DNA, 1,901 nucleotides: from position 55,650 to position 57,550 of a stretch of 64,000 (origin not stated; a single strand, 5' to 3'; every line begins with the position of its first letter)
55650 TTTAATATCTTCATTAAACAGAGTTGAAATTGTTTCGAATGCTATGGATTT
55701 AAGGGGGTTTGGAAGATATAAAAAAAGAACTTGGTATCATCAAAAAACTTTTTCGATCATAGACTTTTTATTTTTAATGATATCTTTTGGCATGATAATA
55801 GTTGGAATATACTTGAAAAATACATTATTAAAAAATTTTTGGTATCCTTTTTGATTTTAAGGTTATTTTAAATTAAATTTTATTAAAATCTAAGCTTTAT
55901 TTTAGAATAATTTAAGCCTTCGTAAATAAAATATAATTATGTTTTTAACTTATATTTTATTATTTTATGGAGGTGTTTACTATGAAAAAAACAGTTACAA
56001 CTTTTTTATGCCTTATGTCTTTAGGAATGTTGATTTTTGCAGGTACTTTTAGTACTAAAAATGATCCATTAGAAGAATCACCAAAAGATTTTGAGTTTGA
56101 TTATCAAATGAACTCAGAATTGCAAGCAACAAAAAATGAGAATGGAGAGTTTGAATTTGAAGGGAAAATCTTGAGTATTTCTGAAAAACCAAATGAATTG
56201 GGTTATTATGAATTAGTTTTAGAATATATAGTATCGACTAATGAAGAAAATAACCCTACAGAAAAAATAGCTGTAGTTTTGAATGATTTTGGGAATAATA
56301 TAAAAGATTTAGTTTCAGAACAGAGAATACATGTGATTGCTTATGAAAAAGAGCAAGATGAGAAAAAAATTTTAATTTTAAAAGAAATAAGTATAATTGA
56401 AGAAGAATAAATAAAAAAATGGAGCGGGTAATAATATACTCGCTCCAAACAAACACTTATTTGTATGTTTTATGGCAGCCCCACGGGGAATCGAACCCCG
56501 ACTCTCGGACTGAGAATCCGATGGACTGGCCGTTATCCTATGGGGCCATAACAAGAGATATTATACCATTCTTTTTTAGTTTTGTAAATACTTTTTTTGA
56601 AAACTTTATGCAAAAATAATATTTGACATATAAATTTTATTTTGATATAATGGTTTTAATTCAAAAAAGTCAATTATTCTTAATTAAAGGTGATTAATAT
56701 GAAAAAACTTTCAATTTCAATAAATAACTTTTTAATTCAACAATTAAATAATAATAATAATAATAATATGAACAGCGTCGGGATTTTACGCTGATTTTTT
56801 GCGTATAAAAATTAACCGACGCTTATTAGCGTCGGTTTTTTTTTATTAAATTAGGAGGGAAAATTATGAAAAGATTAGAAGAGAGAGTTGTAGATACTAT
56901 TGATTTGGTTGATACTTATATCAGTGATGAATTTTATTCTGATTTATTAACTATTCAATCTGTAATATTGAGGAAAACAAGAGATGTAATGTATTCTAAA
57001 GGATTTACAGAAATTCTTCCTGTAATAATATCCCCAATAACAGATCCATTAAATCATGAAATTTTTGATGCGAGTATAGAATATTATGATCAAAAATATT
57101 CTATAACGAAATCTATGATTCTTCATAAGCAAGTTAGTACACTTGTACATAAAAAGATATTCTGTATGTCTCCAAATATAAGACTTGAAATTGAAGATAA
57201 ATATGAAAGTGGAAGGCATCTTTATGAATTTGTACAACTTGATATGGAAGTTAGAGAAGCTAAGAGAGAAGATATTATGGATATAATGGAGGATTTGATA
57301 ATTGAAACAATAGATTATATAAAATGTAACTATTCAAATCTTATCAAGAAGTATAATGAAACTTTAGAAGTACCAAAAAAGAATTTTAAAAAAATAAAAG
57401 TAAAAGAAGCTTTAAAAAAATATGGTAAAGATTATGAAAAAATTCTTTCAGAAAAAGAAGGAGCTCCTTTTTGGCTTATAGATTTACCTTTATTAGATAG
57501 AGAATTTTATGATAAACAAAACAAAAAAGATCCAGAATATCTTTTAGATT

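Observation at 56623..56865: Seven-Asn leader peptide plus terminator upstream of archaeal-type asparagine synthetase (asnA-glnA)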

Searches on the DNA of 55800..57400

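Call 3: search_rna_families(source=window, start=55800, end=57400, threshold=evalue, max_evalue=10, show_alignments=3)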
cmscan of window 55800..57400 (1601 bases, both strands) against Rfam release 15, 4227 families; matches with E-value up to 10: 15.
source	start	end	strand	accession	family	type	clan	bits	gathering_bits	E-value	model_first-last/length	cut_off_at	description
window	56476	56547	-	RF00005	tRNA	Gene; tRNA;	CL00001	58.5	29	1.1e-11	1-71/71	no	tRNA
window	56804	56878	-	RF02074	STnc240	Gene; sRNA;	-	30.1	55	0.049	1-77/77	no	Enterobacterial sRNA STnc240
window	56770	56847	+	RF02064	STnc370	Gene; sRNA;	-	29.6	54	0.17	1-71/71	no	Enterobacterial sRNA STnc370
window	56791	56847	+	RF02074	STnc240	Gene; sRNA;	-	28.3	55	0.12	1-77/77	no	Enterobacterial sRNA STnc240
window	56764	56843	+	RF02846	Ref84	Gene; antisense;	-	24.2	52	2.6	1-87/87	no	Enterococcus sRNA 84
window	56804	56875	+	RF01228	snoR111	Gene; snRNA; snoRNA; HACA-box;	-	23.4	38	0.25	1-128/128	no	Small nucleolar RNA snoR111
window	56477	56527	-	RF01684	mascRNA-menRNA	Gene;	-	21.8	42.5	0.17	1-56/56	no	MALAT1-associated small cytoplasmic RNA/MEN beta RNA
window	56787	56843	+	RF02631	Hrs13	Gene; sRNA;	-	20.9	52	0.026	1-82/82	no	Hfq-regulated sRNA 13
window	56382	56448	+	RF01666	rox2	Cis-reg;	-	20.8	55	1.8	1-71/71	no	Drosophila rox2 ncRNA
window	56738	56845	+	RF00506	Thr_leader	Cis-reg; leader;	-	20.4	55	0.61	1-118/118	no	Threonine operon leader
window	56737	56843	+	RF00444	PrrF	Gene; sRNA;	-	20.2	90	1.4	1-150/150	no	PrrF RNA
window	56915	56989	+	RF01286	snoR26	Gene; snRNA; snoRNA; CD-box;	-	19.6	47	2.2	1-94/94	no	Small nucleolar RNA snoR26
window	56809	56882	+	RF01858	RsaF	Gene; sRNA;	-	17.1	60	4.3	1-119/119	no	RNA Staph. aureus F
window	56771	56843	+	RF00079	OmrA-B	Gene; sRNA;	-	16.2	40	6.4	1-87/87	no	OmrA-B family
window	56475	56547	+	RF04354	Plastid-ycf2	Cis-reg;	-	15.5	65.7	8.1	1-75/75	no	Plastid-ycf2 5UTR RNA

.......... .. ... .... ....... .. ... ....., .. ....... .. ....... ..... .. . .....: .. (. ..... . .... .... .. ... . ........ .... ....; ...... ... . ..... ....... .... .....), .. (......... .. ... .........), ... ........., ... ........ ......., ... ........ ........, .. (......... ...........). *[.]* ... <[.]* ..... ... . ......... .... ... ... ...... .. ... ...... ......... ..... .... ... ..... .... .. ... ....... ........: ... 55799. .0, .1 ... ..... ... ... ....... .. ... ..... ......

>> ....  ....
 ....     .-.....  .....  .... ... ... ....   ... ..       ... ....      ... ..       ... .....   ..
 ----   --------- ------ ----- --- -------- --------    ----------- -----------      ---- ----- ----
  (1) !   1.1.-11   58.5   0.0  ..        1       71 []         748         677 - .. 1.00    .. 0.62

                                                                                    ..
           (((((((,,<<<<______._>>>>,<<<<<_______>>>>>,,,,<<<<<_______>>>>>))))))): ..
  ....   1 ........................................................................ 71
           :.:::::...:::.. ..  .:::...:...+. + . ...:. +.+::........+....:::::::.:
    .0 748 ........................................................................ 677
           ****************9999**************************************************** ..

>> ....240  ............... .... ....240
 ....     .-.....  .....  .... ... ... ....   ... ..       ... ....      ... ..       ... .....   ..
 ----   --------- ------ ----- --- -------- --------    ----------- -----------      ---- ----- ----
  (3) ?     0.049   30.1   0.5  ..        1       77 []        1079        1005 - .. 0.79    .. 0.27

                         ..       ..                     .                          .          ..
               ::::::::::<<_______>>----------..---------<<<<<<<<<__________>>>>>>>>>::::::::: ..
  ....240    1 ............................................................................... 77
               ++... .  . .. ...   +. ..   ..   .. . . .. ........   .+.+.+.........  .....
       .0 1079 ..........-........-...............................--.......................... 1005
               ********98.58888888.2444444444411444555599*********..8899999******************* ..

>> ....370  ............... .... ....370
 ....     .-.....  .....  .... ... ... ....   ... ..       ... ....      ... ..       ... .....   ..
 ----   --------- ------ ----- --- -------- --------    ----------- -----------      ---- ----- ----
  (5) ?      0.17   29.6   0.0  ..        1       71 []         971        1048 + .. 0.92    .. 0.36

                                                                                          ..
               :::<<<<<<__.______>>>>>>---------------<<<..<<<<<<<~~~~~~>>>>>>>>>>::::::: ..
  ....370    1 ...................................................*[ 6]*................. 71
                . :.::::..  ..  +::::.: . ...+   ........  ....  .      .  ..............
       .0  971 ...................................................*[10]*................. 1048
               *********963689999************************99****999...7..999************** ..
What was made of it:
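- On Curated Rfam leader families (His_leader, Thr_leader, Trp_leader, Leu_leader, Phe_leader): The only leader-family hit is Thr_leader, at 20.4 bits against a gathering score of 55 and E 0.61 (call 3).
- On T-box riboswitch: No T-box hit in 55800-57400 at E <= 10 (call 3).
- Closest known: his operon leader. Different: There is no detectable sequence or structure homology and no Rfam hit (call 3).
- Closest known: T-box leaders said to control Asn genes in Firmicutes. Different: No T-box match was found here (call 3).
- The best leader hit is Thr_leader at 20.4 bits against a gathering score of 55 (call 3).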

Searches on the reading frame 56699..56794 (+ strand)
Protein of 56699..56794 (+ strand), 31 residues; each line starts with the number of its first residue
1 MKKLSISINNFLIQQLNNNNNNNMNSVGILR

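Call 7: search_protein_families(library=pfam, proteins=[window:56699-56794:+])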
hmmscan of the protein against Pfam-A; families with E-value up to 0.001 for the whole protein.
window:56699-56794:+ (31 aa): 0 families

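Call 58: list_cluster_members(proteins=[window:56699-56791:+, window:56690-56791:+, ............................, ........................, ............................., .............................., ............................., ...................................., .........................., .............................])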
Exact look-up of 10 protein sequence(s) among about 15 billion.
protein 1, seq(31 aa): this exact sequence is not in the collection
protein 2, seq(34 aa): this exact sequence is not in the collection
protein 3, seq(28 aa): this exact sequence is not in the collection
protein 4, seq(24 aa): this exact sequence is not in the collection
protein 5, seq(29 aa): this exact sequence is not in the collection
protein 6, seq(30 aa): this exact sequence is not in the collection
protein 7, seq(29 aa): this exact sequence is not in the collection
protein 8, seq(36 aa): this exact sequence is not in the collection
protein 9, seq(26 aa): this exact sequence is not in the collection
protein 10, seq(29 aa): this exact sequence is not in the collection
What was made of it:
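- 56699..56794 (+): Leader ORF of 31 codons plus a UGA stop: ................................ The peptide is not called as a gene in a 15-billion-protein collection (call 58).
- None of the 10 leader peptides queried is called as a protein in the 15-billion-protein collection searched (call 58).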
